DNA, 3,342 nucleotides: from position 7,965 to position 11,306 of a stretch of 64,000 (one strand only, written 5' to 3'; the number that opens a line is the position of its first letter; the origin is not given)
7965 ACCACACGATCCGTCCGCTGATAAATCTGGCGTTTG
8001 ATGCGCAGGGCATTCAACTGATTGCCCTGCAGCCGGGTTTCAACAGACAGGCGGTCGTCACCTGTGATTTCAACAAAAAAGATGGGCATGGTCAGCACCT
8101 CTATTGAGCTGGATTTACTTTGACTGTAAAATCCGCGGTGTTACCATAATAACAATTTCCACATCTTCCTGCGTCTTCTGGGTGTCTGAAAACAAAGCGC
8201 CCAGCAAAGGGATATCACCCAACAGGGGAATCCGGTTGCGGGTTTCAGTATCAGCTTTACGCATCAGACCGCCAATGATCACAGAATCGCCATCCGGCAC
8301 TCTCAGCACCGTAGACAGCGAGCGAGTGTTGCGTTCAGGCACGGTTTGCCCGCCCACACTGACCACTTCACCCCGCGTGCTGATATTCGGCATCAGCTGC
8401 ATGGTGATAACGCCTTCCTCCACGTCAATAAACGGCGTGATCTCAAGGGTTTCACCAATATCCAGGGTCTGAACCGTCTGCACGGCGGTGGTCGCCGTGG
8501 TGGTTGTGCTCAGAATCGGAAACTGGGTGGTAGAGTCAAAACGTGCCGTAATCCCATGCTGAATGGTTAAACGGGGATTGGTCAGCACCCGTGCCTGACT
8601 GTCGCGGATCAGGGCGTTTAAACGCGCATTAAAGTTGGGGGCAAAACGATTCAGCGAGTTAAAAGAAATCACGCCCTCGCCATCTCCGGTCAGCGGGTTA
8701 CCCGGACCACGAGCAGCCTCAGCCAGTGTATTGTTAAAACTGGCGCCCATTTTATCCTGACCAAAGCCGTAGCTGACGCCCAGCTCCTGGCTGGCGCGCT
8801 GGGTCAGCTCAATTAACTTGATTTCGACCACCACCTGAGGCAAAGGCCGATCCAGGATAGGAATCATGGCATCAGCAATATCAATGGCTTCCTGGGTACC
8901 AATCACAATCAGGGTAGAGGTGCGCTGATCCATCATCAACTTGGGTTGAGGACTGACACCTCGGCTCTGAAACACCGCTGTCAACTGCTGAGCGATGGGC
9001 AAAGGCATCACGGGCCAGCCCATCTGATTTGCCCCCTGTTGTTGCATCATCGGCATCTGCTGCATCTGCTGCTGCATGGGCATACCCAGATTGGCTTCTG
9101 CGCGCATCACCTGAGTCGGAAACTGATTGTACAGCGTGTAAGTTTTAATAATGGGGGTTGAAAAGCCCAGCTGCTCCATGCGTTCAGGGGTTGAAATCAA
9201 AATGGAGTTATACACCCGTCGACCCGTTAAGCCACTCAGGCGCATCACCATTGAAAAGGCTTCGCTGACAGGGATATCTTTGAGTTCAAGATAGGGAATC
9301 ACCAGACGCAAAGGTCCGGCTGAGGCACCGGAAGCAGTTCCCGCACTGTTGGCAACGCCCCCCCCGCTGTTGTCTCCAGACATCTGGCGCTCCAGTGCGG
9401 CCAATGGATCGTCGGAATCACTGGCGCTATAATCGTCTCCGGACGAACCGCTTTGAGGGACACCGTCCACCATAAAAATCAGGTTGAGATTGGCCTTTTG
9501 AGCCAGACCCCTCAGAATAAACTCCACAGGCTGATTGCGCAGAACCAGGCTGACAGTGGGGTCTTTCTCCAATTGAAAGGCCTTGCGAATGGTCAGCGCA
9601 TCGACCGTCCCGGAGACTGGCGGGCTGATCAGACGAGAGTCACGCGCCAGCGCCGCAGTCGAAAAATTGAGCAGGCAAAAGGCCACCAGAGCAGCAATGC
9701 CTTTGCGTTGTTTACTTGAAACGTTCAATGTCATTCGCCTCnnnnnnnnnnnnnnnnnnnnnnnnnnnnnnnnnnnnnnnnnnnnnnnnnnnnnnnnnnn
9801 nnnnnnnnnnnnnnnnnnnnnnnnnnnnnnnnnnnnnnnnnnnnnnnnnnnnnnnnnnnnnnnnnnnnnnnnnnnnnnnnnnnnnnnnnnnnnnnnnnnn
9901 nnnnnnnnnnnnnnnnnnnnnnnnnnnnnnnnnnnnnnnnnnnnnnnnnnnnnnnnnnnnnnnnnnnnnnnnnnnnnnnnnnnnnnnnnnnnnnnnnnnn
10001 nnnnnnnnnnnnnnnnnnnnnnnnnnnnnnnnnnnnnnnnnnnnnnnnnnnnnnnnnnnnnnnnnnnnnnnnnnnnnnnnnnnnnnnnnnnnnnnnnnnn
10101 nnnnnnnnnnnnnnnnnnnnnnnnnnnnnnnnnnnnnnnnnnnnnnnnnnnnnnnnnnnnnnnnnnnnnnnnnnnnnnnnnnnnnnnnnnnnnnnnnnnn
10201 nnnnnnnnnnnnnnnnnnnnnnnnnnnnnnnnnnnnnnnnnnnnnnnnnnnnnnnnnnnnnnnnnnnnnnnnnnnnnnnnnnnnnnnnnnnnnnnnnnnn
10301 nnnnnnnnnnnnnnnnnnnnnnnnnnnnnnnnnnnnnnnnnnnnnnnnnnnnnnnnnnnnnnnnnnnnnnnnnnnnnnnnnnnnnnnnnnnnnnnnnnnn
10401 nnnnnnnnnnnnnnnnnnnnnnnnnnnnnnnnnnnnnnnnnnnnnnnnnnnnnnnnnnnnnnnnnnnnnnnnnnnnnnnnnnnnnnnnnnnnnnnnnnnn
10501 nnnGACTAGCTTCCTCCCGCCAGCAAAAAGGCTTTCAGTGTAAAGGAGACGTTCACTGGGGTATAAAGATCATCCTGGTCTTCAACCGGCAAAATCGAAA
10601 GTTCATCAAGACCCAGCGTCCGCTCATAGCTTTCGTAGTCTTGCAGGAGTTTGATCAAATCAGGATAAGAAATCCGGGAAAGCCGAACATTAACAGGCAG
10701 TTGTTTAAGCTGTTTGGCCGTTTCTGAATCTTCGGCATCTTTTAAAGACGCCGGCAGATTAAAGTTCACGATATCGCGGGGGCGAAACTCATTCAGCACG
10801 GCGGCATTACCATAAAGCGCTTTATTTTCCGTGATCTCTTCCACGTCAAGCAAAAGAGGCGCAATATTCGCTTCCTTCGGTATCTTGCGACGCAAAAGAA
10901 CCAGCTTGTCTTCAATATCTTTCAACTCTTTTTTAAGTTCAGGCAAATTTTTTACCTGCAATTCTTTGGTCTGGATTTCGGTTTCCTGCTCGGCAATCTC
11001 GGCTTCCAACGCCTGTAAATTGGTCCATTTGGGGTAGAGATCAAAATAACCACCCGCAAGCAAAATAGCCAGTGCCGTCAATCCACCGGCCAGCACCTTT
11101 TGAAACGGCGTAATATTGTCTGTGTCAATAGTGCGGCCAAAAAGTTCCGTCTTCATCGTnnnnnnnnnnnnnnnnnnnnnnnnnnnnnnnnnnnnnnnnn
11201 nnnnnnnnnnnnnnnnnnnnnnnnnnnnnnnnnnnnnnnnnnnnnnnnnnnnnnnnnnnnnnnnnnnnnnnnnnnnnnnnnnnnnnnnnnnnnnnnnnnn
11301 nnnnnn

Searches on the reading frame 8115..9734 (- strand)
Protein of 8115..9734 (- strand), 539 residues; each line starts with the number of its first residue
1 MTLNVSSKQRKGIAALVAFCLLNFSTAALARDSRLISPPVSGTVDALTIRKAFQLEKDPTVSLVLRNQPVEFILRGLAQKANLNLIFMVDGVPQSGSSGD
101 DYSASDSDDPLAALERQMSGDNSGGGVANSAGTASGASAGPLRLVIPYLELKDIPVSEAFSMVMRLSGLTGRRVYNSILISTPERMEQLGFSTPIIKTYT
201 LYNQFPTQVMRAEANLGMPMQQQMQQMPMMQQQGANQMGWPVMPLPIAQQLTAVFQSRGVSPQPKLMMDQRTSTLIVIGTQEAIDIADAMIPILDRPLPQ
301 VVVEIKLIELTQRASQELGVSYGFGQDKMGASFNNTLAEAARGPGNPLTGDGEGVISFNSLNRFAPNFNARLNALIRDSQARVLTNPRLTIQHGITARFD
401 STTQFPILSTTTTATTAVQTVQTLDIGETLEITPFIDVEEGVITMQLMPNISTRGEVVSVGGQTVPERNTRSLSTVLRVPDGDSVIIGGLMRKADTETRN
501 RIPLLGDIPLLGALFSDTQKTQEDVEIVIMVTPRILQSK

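Call 3: search_protein_families(library=pfam, proteins=[window:8115-9734:-], max_evalue=0.01)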
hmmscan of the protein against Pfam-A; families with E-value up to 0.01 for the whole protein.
window:8115-9734:- (539 aa): 3 families
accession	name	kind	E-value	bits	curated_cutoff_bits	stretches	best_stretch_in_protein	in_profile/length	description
PF00263.26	Secretin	-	1.3e-41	142.4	27.5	1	374-536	1-168/169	Bacterial type II and III secretion system protein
PF03958.22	Secretin_N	-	0.0005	20.7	28.2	1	247-300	14-69/69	Bacterial type II/III secretion system short domain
PF07660.19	STN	-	0.0068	16.6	28.4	0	55-87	10-42/52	Secretin and TonB N terminus short domain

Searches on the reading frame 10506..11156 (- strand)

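Call 44: search_protein_families(library=pfam, proteins=[window:10506-11156:-], max_evalue=0.001)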
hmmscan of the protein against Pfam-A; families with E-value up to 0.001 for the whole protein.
window:10506-11156:- (216 aa): 2 families
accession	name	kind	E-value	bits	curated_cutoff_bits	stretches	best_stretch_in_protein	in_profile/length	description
PF04350.18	PilO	-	5.9e-09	36.7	22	1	47-115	1-69/145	Pilus assembly protein, PilO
PF10741.14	T2SSM_b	-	0.00033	21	21.7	1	143-210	41-110/111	Type II secretion system (T2SS), protein M subtype b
